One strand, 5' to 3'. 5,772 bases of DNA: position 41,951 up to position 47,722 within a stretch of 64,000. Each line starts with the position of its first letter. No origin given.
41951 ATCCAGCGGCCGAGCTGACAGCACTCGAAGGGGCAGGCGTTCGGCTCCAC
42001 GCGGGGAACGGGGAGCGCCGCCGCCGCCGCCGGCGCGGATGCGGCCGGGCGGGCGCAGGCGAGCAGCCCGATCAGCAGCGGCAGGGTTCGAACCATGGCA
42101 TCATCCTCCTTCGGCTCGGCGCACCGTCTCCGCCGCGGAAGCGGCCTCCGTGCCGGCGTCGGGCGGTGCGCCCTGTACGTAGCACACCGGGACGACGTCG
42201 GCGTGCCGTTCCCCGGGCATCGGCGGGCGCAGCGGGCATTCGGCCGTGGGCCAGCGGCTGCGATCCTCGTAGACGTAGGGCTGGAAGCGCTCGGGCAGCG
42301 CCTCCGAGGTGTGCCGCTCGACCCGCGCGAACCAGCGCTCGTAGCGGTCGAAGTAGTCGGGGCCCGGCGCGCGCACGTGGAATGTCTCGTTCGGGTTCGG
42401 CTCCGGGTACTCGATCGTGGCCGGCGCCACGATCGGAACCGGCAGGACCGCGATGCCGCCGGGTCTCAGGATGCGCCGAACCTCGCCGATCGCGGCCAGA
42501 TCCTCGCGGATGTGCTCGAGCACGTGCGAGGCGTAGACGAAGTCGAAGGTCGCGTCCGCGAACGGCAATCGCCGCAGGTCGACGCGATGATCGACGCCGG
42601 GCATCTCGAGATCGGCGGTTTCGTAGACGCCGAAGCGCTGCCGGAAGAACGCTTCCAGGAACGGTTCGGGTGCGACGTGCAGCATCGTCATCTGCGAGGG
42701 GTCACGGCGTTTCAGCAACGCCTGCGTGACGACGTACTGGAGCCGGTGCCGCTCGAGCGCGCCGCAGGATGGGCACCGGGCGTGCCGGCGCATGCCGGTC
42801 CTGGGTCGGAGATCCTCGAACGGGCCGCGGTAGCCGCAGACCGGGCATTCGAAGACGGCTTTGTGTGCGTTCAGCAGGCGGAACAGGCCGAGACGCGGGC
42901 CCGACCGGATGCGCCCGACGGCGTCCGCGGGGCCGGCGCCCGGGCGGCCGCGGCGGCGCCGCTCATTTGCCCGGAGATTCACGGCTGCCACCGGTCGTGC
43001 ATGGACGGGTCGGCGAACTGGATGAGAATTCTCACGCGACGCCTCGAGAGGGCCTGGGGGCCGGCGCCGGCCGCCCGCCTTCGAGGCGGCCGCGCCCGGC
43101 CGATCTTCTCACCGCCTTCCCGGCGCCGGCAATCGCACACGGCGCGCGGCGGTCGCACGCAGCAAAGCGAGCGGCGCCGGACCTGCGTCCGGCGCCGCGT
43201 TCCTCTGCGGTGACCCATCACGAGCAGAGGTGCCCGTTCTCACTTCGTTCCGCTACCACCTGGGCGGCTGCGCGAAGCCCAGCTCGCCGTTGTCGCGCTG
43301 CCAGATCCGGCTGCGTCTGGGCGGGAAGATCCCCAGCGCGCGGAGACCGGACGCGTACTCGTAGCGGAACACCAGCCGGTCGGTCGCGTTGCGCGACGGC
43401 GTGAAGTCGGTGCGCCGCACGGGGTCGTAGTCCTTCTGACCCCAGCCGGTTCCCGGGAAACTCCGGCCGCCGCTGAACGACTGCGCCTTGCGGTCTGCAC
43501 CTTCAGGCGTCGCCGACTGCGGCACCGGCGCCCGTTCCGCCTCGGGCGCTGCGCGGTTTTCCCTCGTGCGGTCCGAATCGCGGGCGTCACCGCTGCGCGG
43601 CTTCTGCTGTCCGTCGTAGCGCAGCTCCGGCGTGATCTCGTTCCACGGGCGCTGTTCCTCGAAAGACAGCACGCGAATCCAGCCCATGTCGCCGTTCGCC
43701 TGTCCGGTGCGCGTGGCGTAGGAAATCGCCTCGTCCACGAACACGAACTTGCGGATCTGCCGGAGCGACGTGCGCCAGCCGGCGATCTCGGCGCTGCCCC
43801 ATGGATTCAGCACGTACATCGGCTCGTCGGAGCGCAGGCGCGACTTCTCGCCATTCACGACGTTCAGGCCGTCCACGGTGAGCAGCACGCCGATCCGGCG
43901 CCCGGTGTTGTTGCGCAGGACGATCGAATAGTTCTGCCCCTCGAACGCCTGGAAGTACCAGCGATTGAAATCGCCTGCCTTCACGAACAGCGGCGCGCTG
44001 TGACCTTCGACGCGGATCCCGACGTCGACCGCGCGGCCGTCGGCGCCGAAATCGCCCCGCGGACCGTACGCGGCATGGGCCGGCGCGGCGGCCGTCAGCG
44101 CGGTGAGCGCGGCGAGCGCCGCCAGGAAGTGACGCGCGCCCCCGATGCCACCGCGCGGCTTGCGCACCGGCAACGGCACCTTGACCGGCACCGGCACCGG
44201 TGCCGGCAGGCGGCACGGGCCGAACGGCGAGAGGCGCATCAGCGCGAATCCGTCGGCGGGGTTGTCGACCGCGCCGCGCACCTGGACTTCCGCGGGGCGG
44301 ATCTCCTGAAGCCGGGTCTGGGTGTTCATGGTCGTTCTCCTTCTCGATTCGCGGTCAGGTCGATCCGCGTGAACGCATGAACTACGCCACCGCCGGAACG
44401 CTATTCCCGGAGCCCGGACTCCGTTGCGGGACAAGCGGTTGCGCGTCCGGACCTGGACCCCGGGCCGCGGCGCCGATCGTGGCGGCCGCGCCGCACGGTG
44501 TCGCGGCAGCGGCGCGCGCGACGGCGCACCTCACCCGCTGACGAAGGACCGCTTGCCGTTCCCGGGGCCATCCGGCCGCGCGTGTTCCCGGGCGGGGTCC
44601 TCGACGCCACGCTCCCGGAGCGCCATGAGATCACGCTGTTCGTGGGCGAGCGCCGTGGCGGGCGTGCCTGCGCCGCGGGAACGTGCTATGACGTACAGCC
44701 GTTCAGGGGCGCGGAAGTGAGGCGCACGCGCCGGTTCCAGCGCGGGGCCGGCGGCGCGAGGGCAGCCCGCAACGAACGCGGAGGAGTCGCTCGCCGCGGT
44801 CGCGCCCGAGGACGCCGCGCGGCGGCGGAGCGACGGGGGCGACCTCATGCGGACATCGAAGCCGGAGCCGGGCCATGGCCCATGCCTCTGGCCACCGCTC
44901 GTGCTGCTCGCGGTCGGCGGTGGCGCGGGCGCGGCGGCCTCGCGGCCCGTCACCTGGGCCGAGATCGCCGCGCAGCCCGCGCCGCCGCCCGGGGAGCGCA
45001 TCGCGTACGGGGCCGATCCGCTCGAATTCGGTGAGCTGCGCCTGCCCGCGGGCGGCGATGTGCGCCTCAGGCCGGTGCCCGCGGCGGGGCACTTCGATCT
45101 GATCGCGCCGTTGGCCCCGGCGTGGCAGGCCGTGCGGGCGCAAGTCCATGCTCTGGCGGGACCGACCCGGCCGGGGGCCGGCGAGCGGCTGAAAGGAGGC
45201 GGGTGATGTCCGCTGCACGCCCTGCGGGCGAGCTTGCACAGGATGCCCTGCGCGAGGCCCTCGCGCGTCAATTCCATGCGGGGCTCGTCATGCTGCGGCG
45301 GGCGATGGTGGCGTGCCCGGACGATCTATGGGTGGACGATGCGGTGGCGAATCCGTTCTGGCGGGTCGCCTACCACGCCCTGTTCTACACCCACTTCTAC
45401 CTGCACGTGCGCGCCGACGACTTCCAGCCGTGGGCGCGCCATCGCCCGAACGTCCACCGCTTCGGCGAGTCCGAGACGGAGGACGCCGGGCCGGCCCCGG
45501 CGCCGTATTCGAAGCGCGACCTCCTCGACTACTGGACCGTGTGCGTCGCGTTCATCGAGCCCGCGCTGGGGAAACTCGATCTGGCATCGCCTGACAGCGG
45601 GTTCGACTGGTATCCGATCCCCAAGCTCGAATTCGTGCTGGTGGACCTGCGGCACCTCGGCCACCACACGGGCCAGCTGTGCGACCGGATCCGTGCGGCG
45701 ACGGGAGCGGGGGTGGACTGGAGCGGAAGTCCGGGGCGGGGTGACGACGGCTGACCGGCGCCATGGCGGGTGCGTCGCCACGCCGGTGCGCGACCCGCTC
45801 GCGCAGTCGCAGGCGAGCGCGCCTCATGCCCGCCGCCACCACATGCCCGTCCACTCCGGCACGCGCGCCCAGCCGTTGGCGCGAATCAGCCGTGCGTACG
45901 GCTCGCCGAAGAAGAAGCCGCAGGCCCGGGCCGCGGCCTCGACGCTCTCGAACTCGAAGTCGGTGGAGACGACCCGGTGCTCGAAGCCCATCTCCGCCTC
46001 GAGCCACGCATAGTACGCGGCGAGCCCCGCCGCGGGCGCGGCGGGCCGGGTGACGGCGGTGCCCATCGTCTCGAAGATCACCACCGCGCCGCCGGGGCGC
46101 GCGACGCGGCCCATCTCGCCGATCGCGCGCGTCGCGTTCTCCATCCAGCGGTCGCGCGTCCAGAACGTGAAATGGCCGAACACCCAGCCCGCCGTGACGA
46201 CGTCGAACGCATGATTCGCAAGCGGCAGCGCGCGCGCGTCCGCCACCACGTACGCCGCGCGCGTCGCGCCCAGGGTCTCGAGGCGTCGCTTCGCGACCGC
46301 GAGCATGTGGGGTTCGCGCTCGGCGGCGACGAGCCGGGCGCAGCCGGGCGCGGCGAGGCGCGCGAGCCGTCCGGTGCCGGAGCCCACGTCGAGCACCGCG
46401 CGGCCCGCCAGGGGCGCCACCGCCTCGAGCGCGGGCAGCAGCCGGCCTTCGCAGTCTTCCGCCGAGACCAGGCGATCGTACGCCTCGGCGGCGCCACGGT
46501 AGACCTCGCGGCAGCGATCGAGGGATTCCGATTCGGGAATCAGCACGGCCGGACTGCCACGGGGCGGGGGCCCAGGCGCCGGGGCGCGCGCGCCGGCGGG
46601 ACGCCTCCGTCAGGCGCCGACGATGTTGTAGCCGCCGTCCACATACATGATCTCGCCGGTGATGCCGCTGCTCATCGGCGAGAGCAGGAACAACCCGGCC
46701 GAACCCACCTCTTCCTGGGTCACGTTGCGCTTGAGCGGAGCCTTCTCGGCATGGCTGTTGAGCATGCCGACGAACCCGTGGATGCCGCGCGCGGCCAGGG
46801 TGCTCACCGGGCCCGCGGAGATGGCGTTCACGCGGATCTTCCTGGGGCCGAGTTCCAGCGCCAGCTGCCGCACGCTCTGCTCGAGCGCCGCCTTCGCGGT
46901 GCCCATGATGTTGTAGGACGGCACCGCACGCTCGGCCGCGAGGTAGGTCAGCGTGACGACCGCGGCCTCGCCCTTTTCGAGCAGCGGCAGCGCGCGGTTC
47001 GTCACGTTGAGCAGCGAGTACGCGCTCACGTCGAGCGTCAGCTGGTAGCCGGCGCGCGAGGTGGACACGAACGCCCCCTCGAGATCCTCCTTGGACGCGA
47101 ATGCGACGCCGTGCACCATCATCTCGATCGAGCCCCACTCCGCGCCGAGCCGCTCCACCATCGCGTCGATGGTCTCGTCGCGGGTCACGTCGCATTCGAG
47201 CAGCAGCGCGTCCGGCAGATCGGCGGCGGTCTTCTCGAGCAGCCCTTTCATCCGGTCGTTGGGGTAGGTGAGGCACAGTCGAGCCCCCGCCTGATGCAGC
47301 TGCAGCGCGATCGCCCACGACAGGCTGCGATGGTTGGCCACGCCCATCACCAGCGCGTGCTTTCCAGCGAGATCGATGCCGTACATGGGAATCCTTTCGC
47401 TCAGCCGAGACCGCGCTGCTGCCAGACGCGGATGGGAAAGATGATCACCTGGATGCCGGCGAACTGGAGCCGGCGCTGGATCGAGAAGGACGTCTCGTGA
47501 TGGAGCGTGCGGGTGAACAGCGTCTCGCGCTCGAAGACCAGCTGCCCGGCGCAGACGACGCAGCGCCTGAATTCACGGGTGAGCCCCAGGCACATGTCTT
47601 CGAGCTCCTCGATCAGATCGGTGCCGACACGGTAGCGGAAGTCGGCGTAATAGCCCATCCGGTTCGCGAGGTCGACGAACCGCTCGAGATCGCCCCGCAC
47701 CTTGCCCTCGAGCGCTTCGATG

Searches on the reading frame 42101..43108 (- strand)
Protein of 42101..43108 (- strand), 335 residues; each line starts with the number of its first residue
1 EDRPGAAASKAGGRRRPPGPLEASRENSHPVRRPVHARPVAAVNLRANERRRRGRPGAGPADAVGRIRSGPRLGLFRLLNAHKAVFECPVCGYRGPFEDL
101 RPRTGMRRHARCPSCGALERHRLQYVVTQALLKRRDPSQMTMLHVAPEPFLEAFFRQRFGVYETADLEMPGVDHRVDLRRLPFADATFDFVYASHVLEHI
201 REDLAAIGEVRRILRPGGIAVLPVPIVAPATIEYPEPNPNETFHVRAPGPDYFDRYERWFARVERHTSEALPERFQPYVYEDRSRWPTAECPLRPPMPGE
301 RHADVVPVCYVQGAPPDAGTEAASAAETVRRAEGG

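Call 63: search_protein_families(library=pfam, proteins=[window:42101-43108:-], max_evalue=0.00001)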
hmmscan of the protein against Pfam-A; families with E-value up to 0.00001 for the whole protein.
window:42101-43108:- (335 aa): 4 families
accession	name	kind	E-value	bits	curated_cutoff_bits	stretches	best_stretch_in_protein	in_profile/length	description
PF08241.18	Methyltransf_11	-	8.9e-12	45.9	21.2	1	175-221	48-94/95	Methyltransferase domain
PF13649.12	Methyltransf_25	-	2.4e-07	31.8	27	1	175-218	52-97/97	Methyltransferase domain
PF13489.12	Methyltransf_23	-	1.6e-06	28.4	27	1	161-225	46-119/164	Methyltransferase domain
PF08242.18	Methyltransf_12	-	1.7e-06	29.1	30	1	128-219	11-97/98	Methyltransferase domain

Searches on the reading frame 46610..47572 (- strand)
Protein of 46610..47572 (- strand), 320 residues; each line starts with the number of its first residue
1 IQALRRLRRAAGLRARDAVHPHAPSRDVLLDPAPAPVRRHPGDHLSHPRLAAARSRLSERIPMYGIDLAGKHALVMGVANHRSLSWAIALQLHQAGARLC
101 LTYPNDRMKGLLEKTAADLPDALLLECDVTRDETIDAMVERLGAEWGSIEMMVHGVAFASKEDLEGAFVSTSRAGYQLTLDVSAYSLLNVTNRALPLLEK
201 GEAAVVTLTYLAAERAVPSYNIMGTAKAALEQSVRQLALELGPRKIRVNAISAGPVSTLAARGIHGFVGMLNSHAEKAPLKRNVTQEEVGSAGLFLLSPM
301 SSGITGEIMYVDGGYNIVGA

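Call 64: search_protein_families(library=pfam, proteins=[window:46610-47572:-], max_evalue=0.00001)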
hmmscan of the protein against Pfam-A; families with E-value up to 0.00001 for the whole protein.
window:46610-47572:- (320 aa): 3 families
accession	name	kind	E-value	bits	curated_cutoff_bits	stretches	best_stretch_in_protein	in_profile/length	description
PF13561.12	adh_short_C2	-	6.4e-83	278.4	27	1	77-316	1-236/236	Enoyl-(Acyl carrier protein) reductase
PF00106.31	adh_short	-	3.1e-23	82.7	26.6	1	71-260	1-186/195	short chain dehydrogenase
PF23441.1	SDR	-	2.8e-07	30.6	27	1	124-273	65-211/258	SDR-like rossmann domain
